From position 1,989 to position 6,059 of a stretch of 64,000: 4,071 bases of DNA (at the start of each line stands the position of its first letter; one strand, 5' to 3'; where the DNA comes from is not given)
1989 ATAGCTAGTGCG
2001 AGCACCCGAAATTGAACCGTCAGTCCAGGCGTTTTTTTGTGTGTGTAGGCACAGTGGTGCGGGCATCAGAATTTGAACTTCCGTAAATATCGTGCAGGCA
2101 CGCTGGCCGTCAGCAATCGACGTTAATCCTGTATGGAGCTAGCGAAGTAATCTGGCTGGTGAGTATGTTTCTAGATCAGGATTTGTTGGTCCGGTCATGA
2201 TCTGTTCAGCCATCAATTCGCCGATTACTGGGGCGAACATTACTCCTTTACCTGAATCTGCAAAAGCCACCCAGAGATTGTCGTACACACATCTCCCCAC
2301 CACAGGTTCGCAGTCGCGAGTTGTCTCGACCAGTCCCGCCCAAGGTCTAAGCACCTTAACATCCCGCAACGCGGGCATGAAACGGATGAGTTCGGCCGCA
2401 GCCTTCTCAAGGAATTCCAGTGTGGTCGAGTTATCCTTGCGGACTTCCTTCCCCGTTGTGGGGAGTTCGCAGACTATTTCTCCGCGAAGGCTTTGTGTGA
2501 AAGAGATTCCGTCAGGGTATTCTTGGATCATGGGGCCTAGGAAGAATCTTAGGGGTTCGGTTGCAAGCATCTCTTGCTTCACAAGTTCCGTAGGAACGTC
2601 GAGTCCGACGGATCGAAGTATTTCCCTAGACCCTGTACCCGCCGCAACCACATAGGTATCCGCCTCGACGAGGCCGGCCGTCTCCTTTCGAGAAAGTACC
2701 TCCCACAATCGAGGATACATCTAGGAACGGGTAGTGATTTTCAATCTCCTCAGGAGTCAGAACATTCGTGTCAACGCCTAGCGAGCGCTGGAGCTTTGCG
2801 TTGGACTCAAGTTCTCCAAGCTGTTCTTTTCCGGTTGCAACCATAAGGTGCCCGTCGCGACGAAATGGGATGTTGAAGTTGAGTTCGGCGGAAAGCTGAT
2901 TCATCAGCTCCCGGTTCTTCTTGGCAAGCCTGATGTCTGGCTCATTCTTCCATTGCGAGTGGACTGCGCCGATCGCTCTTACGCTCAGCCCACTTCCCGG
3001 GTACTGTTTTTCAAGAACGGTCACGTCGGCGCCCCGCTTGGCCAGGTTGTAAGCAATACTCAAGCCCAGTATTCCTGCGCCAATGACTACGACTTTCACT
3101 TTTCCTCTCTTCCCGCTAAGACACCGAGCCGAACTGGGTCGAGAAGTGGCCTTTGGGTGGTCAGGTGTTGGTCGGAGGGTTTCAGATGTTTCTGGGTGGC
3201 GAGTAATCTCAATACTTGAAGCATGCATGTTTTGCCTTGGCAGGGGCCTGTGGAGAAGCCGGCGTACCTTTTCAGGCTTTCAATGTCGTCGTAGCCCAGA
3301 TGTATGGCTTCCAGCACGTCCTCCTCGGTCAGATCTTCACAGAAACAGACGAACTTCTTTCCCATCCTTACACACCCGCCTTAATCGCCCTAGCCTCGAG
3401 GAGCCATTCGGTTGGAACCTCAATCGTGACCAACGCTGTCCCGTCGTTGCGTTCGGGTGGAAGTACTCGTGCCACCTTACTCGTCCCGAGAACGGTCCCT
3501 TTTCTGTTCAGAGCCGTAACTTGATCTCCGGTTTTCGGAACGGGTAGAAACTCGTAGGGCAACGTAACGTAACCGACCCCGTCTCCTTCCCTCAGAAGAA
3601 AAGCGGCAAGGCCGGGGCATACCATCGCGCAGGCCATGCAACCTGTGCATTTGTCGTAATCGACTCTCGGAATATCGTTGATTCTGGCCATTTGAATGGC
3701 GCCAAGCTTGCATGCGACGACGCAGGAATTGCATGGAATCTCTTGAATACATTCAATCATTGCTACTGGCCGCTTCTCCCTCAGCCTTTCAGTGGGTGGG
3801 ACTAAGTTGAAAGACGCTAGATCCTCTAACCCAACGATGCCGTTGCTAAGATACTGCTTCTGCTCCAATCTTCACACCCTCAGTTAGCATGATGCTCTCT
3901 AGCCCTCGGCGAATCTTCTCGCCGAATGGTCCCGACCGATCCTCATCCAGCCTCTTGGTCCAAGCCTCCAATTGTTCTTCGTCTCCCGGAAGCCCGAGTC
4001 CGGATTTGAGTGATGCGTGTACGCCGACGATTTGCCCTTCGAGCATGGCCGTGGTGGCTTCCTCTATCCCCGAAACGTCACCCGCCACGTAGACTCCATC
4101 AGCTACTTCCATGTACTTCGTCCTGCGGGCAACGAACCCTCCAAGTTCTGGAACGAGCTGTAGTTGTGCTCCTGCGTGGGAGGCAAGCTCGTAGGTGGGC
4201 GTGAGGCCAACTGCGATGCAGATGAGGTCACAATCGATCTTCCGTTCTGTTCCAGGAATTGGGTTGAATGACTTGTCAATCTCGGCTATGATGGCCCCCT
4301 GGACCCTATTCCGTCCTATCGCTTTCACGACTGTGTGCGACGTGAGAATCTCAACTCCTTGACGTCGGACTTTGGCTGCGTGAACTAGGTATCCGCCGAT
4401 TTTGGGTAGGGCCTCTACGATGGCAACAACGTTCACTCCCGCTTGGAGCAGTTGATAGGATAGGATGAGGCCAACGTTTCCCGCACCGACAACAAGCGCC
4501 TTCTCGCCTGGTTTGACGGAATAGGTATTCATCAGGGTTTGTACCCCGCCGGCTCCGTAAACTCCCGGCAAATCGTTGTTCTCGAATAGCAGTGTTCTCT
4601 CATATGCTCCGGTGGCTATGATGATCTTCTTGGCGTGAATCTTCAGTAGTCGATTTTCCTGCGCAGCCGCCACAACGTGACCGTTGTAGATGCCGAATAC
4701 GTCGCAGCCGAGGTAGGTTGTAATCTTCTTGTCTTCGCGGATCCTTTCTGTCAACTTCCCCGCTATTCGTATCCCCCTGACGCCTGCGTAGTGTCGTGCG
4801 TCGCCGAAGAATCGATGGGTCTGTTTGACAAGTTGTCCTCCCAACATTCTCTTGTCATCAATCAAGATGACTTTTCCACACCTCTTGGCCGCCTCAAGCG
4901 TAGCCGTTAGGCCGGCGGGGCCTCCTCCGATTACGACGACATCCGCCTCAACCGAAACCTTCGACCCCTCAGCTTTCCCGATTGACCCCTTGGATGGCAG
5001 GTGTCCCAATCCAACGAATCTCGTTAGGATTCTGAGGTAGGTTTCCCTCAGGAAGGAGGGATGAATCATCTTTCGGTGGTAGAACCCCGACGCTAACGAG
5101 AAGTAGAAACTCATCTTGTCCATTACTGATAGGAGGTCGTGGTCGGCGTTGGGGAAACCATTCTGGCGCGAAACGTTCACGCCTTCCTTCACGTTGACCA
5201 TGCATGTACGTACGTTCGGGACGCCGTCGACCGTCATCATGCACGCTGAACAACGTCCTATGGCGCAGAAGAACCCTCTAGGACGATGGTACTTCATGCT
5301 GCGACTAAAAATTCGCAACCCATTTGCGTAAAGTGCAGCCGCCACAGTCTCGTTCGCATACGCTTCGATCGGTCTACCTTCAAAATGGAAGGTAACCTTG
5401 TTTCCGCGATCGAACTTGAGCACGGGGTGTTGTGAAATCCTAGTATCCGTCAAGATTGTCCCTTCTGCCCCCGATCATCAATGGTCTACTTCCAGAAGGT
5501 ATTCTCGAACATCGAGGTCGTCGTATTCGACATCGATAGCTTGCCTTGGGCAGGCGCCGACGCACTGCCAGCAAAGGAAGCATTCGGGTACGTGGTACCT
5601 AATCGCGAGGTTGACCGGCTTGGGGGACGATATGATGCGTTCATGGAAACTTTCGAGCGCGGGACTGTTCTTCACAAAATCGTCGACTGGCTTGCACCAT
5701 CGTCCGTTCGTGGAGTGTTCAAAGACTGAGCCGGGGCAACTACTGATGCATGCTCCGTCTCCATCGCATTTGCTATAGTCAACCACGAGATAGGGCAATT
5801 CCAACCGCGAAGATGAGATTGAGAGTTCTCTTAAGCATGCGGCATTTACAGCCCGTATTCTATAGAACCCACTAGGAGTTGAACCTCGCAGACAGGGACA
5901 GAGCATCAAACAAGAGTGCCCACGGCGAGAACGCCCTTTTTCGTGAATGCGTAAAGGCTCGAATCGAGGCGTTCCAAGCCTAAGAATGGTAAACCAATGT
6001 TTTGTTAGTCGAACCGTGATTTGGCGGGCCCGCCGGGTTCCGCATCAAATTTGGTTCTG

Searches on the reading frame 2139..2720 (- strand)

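Call 77: search_protein_families(library=ncbifam, max_evalue=0.00001, proteins=[window:2139-2720:-])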
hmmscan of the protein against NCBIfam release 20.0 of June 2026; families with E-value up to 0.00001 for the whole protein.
window:2139-2720:- (193 aa): 4 families
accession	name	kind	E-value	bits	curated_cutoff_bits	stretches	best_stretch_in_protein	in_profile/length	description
TIGR01373.1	soxB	subfamily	1.4e-15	57.1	529.45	1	13-181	222-389/407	sarcosine oxidase subunit beta family protein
TIGR02352.1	thiamin_ThiO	equivalog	1e-11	44.5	250.8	1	89-176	261-349/351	glycine oxidase ThiO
NF001933.0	PRK00711.1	subfamily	2.1e-11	43.5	383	1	12-180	238-405/429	D-amino acid dehydrogenase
NF008425.0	PRK11259.1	equivalog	3.8e-08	32.7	257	1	96-191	281-375/377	N-methyl-L-tryptophan oxidase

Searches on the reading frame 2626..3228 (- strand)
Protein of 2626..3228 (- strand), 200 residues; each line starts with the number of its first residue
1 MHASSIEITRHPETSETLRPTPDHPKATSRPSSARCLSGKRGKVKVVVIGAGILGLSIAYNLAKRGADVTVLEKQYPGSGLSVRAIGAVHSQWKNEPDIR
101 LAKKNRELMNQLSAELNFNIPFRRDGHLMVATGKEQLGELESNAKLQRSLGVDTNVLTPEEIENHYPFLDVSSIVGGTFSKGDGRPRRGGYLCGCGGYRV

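Call 23: search_protein_families(library=pfam, max_evalue=0.00001, proteins=[window:2626-3228:-])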
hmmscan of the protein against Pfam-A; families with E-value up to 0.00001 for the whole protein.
window:2626-3228:- (200 aa): 4 families
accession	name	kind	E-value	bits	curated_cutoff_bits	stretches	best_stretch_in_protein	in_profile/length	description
PF01266.30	DAO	-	3.9e-33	115.9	27.9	1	45-185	1-145/353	FAD dependent oxidoreductase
PF13450.12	NAD_binding_8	-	1.1e-07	32.5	21.9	1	48-75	1-28/68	NAD(P)-binding Rossmann-like domain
PF00890.30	FAD_binding_2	-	3.1e-07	30.4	20.4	1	46-143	2-97/414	FAD binding domain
PF00070.33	Pyr_redox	-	9e-06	26.6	22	0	45-74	1-30/82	Pyridine nucleotide-disulphide oxidoreductase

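Call 77: search_protein_families(library=ncbifam, max_evalue=0.00001, proteins=[window:2626-3228:-])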
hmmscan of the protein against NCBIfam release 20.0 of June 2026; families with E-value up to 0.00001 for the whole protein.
window:2626-3228:- (200 aa): 22 families
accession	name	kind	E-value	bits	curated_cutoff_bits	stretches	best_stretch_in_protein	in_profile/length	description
TIGR03364.1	HpnW_proposed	hypoth_equivalog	8.4e-21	74.4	285.1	1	45-183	2-139/365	TIGR03364 family FAD-dependent oxidoreductase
TIGR01373.1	soxB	subfamily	4.4e-20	71.9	529.45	1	44-184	31-178/407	sarcosine oxidase subunit beta family protein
TIGR02352.1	thiamin_ThiO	equivalog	3.5e-17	62.5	250.8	1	46-183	1-145/351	glycine oxidase ThiO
NF001933.0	PRK00711.1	subfamily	9.2e-15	54.6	383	1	45-76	2-33/429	D-amino acid dehydrogenase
NF008726.1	PRK11728.1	equivalog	1.5e-10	40.5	299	1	45-168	2-129/389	L-2-hydroxyglutarate oxidase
NF009074.0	PRK12409.1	equivalog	1.7e-10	40.7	494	1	45-76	3-35/410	D-amino acid dehydrogenase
NF050086.1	pipecolate_AmaA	exception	2.7e-10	39.4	600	1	34-105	17-90/425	L-pipecolate oxidase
TIGR03197.1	MnmC_Cterm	equivalog_domain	4.8e-10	39.1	174.2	1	45-103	1-62/400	FAD-dependent 5-carboxymethylaminomethyl-2-thiouridine(34) oxidoreductase MnmC1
NF008425.0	PRK11259.1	equivalog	4.3e-09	35.8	257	1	43-182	4-143/377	N-methyl-L-tryptophan oxidase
NF002480.1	PRK01747.1-1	equivalog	6.1e-09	34.8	540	1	40-122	245-331/645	bifunctional tRNA (5-methylaminomethyl-2-thiouridine)(34)-methyltransferase MnmC2/FAD-dependent 5-carboxymethylaminomethyl-2-thiouridine(34)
TIGR01377.1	soxA_mon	subfamily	1.6e-08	33.8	479.65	1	46-175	3-131/381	amino oxidase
NF033460.1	glycerol3P_ox_II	equivalog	7.5e-08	31.9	460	1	44-140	2-101/361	type 2 glycerol-3-phosphate oxidase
NF005560.0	PRK07233.1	equivalog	1e-07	31.2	252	1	45-81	2-38/435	hypothetical protein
NF045637.1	carotdesatCrtDProt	equivalog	3.7e-07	29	580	1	46-87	1-41/485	1-hydroxycarotenoid 3,4-desaturase CrtD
NF002481.1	PRK01747.1-2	equivalog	8.8e-07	28.1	600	1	39-76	234-271/611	bifunctional tRNA (5-methylaminomethyl-2-thiouridine)(34)-methyltransferase MnmC2/FAD-dependent 5-carboxymethylaminomethyl-2-thiouridine(34)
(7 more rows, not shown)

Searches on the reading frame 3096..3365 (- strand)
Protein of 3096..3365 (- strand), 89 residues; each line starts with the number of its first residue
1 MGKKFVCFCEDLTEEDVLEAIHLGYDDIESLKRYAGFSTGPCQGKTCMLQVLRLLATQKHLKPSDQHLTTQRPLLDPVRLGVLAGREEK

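Call 77: search_protein_families(library=ncbifam, max_evalue=0.00001, proteins=[window:3096-3365:-])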
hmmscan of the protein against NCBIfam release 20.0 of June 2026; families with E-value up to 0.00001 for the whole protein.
window:3096-3365:- (89 aa): 2 families
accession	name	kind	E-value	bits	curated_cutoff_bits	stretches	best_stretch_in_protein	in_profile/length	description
TIGR01372.1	soxA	subfamily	4.6e-13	47.9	1164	1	2-87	514-599/996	sarcosine oxidase subunit alpha family protein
TIGR03377.1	glycerol3P_GlpA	equivalog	2.5e-07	29.6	552.8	1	3-66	420-484/530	anaerobic glycerol-3-phosphate dehydrogenase subunit GlpA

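Call 80: search_protein_families(library=pfam, max_evalue=0.1, proteins=[window:3096-3365:-])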
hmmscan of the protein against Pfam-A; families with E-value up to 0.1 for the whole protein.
window:3096-3365:- (89 aa): 2 families
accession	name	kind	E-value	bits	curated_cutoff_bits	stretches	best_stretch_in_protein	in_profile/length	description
PF17806.6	SO_alpha_A3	-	3.5e-20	72.5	23.1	1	2-86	2-87/87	Sarcosine oxidase A3 domain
PF04324.20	Fer2_BFD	-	1.3e-08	35.5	26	1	6-56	2-49/50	BFD-like [2Fe-2S] binding domain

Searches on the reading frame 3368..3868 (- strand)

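Call 23: search_protein_families(library=pfam, max_evalue=0.00001, proteins=[window:3368-3868:-])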
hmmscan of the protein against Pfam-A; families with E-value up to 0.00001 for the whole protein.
window:3368-3868:- (166 aa): 5 families
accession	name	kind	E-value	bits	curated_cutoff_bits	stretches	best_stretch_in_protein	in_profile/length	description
PF00037.32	Fer4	-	2.1e-08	34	21.1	1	68-86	2-20/24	4Fe-4S binding domain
PF12837.12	Fer4_6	-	1.3e-07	31.7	25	1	66-85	1-20/24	4Fe-4S binding domain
PF14697.11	Fer4_21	-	7.8e-07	29.6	35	1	39-85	4-52/59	4Fe-4S dicluster domain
PF12838.12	Fer4_7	-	1.6e-06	28.9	27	1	45-85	4-49/52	4Fe-4S dicluster domain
PF12797.12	Fer4_2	-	4.2e-06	26.8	24.5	1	66-85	2-21/22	4Fe-4S binding domain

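Call 77: search_protein_families(library=ncbifam, max_evalue=0.00001, proteins=[window:3368-3868:-])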
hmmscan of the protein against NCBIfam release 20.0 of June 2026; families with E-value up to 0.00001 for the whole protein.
window:3368-3868:- (166 aa): 8 families
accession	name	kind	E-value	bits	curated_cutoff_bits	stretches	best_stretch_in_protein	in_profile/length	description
TIGR02179.1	PorD_KorD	subfamily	3.1e-08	33.6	60.05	1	29-89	15-72/78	2-oxoacid:acceptor oxidoreductase, delta subunit, pyruvate/2-ketoisovalerate family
NF040684.1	PorD_Arch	equivalog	1.4e-07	31.5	120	1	30-89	23-79/85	pyruvate synthase subunit PorD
NF006183.0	PRK08318.1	equivalog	5.3e-07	28.7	335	1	30-86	331-391/422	NAD-dependent dihydropyrimidine dehydrogenase subunit PreA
NF048010.1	SfplDhtActHpsHDes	equivalog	1.1e-06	27.7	430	1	37-89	54-105/298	(2S)-3-sulfopropanediol dehydratase activating enzyme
NF005504.0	PRK07118.1-3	equivalog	1.2e-06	28.2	437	1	45-86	144-185/293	Fe-S cluster domain-containing protein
NF007204.0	PRK09625.1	equivalog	2.9e-06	27.4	125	1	31-87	51-104/133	pyruvate flavodoxin oxidoreductase subunit delta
TIGR02951.1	DMSO_dmsB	equivalog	3.1e-06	27.3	214.1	1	47-91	70-114/161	DMSO/selenate family reductase complex B subunit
NF045790.1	OxalOxreddelta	equivalog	4.3e-06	26.1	230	1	27-88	248-305/316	oxalate oxidoreductase subunit delta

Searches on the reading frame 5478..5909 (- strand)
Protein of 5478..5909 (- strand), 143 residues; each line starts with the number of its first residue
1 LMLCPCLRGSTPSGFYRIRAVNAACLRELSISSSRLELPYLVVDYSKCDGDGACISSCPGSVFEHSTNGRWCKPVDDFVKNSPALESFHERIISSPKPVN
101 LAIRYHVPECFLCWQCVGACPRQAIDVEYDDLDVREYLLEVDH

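Call 23: search_protein_families(library=pfam, max_evalue=0.00001, proteins=[window:5478-5909:-])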
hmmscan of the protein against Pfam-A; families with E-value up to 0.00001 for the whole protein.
window:5478-5909:- (143 aa): 4 families
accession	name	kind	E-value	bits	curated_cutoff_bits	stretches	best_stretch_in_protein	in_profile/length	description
PF00037.32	Fer4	-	3.3e-09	36.6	21.1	0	42-60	2-20/24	4Fe-4S binding domain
PF13237.11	Fer4_10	-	1.1e-06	28.9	25.5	1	42-121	3-53/53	4Fe-4S dicluster domain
PF12838.12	Fer4_7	-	3e-06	28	27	0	110-130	2-22/52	4Fe-4S dicluster domain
PF13484.11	Fer4_16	-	7.6e-06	27.1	30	0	109-132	1-24/66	4Fe-4S double cluster binding domain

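Call 77: search_protein_families(library=ncbifam, max_evalue=0.00001, proteins=[window:5478-5909:-])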
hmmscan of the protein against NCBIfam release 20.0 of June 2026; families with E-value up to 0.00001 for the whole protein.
window:5478-5909:- (143 aa): 4 families
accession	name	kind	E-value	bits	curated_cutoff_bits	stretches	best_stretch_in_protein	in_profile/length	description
NF006221.0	PRK08348.1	subfamily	3.2e-07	30.1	124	1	41-130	39-97/136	NADH-plastoquinone oxidoreductase subunit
NF041165.1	ZFX_Thplmales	equivalog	1.1e-06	29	280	1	41-127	62-142/144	zinc-containing ferredoxin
NF040864.1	HgcB_ferredoxin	equivalog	3.3e-06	26.8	99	0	41-68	9-36/93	mercury methylation ferredoxin HgcB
NF005503.0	PRK07118.1-2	equivalog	4.5e-06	26.1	252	0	25-65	146-186/292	RnfABCDGE type electron transport complex subunit B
